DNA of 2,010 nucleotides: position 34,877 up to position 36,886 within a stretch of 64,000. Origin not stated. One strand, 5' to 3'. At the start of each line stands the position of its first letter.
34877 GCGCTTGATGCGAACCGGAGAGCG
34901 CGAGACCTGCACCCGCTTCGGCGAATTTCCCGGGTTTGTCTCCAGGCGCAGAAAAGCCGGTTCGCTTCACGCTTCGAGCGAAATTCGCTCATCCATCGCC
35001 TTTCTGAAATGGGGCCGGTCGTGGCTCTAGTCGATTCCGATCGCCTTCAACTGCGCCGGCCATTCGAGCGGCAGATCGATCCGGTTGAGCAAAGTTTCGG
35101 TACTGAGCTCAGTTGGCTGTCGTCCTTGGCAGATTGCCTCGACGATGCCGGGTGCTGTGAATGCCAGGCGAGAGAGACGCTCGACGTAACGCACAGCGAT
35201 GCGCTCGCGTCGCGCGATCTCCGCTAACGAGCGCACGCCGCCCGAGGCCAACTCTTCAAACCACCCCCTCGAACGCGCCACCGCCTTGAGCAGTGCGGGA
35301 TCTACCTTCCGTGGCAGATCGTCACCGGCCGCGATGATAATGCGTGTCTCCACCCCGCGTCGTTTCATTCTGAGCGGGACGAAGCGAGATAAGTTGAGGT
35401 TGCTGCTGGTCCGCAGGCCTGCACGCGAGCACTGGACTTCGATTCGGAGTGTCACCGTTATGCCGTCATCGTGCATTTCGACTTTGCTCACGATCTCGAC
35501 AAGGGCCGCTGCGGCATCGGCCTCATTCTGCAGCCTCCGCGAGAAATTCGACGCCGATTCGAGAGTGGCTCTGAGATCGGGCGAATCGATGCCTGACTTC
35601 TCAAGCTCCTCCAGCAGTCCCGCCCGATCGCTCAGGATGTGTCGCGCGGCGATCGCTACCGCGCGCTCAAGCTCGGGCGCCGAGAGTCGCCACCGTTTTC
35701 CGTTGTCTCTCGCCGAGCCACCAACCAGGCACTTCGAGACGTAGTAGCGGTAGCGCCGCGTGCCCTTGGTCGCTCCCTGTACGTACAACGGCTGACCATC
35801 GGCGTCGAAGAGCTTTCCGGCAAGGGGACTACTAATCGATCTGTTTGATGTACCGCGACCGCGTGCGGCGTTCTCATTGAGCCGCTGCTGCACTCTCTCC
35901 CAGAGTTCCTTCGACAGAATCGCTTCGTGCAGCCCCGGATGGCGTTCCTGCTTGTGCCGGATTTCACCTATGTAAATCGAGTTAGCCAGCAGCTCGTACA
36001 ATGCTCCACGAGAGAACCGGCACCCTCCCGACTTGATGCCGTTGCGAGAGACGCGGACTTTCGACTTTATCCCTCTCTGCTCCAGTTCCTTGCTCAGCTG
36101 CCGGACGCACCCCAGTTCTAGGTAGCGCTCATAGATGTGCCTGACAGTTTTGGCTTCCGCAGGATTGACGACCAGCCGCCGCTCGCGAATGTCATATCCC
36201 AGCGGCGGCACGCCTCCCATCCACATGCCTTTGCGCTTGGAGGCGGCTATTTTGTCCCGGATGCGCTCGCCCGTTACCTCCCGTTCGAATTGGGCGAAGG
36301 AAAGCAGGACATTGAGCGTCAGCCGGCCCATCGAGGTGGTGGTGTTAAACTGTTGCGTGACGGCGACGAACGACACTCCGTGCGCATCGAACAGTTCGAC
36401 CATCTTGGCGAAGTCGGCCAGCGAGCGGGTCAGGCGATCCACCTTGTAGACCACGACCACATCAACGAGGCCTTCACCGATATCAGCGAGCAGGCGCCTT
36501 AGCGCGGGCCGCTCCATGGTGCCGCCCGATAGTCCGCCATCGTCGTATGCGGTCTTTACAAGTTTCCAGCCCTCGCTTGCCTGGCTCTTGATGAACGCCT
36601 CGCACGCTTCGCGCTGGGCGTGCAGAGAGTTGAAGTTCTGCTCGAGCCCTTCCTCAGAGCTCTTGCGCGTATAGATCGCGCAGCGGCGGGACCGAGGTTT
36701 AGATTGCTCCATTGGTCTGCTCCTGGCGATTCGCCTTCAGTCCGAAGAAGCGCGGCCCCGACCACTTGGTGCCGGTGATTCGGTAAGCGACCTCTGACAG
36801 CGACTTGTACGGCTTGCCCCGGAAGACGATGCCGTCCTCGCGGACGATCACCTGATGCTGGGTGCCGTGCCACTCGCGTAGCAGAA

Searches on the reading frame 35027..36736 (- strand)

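Call 66: search_protein_families(library=pfam, proteins=[window:35027-36736:-], max_evalue=0.0001)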
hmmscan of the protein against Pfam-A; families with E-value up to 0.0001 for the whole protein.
window:35027-36736:- (569 aa): 2 families
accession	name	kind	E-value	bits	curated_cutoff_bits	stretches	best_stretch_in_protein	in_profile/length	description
PF00239.26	Resolvase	-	1.1e-39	136.3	23.3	1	20-172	2-145/145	Resolvase, N terminal domain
PF07508.19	Recombinase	-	1.4e-16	61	21.1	1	192-289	1-102/102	Recombinase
